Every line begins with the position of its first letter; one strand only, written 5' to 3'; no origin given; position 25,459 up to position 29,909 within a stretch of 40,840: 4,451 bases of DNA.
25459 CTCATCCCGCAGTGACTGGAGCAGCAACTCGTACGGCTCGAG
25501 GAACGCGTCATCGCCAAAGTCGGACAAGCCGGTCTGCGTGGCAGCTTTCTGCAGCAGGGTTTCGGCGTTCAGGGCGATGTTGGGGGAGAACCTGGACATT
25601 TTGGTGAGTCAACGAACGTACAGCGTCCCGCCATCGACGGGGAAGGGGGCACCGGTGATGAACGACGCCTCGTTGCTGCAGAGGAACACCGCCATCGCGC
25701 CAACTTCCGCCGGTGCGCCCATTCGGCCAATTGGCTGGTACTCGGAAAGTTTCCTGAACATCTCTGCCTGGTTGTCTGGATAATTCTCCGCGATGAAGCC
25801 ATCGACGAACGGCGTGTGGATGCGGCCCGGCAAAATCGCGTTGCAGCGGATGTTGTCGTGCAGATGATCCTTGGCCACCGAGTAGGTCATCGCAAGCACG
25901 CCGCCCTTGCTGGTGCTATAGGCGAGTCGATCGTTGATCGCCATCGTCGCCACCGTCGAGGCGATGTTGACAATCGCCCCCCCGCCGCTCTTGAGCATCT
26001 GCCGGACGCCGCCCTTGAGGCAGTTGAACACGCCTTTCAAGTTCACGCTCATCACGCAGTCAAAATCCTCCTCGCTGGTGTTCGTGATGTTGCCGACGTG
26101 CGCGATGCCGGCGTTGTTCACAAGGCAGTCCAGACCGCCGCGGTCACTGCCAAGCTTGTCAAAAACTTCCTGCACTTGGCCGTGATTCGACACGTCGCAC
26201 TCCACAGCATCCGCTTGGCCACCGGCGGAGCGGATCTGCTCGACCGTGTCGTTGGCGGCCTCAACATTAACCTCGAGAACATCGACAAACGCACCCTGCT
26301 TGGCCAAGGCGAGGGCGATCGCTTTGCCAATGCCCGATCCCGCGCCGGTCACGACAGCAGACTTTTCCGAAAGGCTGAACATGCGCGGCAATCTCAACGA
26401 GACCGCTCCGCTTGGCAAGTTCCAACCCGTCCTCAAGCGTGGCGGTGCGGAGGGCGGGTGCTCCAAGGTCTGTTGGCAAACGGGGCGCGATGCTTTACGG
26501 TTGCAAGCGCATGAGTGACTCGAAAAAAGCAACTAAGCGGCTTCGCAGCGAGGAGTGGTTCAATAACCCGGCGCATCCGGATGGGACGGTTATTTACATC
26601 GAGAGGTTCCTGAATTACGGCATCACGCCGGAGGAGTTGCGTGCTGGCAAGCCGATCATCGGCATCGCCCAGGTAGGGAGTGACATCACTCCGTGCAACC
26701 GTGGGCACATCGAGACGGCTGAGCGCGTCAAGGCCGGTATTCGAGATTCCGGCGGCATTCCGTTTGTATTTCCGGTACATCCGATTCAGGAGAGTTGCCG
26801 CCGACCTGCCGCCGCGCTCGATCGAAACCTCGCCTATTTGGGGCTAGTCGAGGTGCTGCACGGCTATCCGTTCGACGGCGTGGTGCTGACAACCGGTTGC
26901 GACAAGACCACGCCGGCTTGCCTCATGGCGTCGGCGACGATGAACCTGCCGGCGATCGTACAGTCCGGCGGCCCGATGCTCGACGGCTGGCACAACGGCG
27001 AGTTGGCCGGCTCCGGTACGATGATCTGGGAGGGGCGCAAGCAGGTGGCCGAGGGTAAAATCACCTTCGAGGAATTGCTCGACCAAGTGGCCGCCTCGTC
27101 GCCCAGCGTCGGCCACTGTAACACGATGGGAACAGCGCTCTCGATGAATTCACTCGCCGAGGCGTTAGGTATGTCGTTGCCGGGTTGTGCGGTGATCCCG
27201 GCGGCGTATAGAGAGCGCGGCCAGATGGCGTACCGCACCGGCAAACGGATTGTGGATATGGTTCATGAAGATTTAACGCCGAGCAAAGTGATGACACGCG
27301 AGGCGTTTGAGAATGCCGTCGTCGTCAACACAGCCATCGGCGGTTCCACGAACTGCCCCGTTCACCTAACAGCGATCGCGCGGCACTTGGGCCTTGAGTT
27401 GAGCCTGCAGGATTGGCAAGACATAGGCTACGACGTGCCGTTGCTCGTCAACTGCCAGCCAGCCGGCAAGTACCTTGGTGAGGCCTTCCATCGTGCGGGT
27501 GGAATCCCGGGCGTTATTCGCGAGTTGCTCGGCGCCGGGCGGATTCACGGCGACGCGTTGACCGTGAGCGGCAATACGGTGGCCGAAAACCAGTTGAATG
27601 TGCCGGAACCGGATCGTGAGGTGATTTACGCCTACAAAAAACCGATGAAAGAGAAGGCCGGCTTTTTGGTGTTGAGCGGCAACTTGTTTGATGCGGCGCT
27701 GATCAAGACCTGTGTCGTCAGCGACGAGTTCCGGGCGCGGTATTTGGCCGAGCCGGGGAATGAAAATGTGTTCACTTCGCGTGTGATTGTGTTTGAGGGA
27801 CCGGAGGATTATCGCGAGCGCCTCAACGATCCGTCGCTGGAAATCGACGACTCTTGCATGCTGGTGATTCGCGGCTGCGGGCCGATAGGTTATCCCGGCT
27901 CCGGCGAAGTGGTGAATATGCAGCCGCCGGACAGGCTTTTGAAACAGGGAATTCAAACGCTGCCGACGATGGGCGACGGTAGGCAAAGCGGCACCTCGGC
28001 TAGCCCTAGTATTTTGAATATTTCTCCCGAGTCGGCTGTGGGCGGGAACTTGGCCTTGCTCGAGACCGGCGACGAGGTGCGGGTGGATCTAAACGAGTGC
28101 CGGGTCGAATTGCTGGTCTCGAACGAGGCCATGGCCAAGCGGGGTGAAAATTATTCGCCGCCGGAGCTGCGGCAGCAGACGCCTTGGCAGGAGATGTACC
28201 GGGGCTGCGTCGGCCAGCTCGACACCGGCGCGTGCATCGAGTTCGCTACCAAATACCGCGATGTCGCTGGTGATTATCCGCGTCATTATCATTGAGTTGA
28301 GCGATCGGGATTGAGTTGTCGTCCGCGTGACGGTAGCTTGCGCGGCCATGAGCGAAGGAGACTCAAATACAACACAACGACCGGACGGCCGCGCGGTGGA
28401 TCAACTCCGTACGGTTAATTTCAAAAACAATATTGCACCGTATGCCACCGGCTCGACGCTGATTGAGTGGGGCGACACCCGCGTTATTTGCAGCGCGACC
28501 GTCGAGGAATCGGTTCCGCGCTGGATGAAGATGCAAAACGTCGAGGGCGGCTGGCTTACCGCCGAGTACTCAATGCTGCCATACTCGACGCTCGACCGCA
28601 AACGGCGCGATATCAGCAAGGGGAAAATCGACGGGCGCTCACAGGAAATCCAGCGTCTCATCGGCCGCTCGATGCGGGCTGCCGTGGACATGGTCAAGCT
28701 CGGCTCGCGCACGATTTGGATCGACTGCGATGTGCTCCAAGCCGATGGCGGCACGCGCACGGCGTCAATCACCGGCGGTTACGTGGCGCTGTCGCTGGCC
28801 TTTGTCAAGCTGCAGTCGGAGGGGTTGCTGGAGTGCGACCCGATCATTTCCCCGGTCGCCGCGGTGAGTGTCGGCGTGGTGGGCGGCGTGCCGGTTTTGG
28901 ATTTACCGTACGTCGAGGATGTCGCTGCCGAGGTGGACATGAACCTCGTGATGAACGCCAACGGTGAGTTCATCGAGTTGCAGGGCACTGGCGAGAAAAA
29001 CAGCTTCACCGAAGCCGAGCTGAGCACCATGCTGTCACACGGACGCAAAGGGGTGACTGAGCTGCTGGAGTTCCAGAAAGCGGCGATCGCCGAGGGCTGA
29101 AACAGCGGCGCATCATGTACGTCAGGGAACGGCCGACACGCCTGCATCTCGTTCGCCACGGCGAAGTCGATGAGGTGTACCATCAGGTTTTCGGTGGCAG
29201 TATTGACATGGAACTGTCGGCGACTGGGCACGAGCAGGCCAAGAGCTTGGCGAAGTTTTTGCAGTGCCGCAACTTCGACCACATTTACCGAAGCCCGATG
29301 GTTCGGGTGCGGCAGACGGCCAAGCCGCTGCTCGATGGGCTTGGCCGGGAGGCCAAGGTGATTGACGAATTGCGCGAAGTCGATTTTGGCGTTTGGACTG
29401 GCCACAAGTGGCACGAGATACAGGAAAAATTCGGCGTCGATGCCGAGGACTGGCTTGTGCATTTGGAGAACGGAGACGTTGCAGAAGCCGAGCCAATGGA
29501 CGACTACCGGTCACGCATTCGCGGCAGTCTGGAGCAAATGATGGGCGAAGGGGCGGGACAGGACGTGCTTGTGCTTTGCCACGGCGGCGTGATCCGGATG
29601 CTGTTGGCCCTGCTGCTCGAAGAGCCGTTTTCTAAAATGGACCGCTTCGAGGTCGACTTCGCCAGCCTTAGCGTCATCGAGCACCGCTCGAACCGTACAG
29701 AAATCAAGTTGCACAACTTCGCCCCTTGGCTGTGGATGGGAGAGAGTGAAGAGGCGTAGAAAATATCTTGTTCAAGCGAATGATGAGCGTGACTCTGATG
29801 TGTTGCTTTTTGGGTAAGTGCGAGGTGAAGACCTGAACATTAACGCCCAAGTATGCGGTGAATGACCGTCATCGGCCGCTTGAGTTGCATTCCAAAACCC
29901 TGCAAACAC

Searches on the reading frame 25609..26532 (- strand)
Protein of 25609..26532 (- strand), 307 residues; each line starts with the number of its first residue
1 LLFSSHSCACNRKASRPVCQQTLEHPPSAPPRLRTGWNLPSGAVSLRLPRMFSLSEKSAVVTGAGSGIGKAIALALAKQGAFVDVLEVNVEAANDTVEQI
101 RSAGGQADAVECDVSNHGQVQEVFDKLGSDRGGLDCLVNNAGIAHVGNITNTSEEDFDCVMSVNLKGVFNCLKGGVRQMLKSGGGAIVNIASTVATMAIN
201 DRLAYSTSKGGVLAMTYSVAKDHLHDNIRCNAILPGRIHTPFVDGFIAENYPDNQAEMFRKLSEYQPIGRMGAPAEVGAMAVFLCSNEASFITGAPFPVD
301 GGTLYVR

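Call 8: search_protein_families(library=pfam, proteins=[window:25609-26532:-])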
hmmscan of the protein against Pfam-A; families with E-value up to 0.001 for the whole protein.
window:25609-26532:- (307 aa): 6 families
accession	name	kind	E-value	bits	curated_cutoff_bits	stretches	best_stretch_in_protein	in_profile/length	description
PF13561.12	adh_short_C2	-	3.6e-63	213.7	27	1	63-302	1-234/236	Enoyl-(Acyl carrier protein) reductase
PF00106.31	adh_short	-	1.3e-52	178.6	26.6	1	57-243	1-187/195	short chain dehydrogenase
PF08659.16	KR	-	1.6e-11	44.9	22.6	1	60-171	4-119/180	KR domain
PF01370.27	Epimerase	-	5.8e-05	23.1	20.9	1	60-189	2-120/240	NAD dependent epimerase/dehydratase family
PF01073.25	3Beta_HSD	-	0.00033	20.2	22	1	60-176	1-104/280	3-beta hydroxysteroid dehydrogenase/isomerase family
PF02882.25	THF_DHG_CYH_C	-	0.00042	20.1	27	0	40-112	20-95/160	Tetrahydrofolate dehydrogenase/cyclohydrolase, NAD(P)-binding domain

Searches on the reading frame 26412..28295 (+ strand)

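Call 8: search_protein_families(library=pfam, proteins=[window:26412-28295:+])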
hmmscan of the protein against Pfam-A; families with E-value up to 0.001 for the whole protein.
window:26412-28295:+ (627 aa): 2 families
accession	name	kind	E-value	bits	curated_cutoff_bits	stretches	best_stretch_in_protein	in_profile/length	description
PF00920.27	ILVD_EDD_N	-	5.5e-103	344.9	27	1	80-393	1-316/316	Dihydroxy-acid/6-phosphogluconate dehydratase N-terminal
PF24877.1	ILV_EDD_C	-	1.4e-41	142.4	27.7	1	403-607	1-191/191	Dihydroxy-acid/6-phosphogluconate dehydratase C-terminal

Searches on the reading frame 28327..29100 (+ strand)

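Call 8: search_protein_families(library=pfam, proteins=[window:28327-29100:+])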
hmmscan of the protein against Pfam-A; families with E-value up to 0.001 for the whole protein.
window:28327-29100:+ (257 aa): 2 families
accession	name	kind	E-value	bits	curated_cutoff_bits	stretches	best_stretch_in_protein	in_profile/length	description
PF01138.27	RNase_PH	-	5.6e-28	98.4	25.5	1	26-158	1-127/130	3' exoribonuclease family, domain 1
PF03725.20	RNase_PH_C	-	7.6e-14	51.9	20.8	1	176-241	2-66/67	3' exoribonuclease family, domain 2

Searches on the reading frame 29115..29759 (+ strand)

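Call 10: search_protein_families(library=pfam, proteins=[window:29115-29759:+])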
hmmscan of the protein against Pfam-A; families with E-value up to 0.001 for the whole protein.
window:29115-29759:+ (214 aa): 1 family
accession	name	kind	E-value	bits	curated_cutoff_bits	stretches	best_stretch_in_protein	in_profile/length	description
PF00300.27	His_Phos_1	-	4.2e-51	173.8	21.7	1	10-201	1-192/194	Histidine phosphatase superfamily (branch 1)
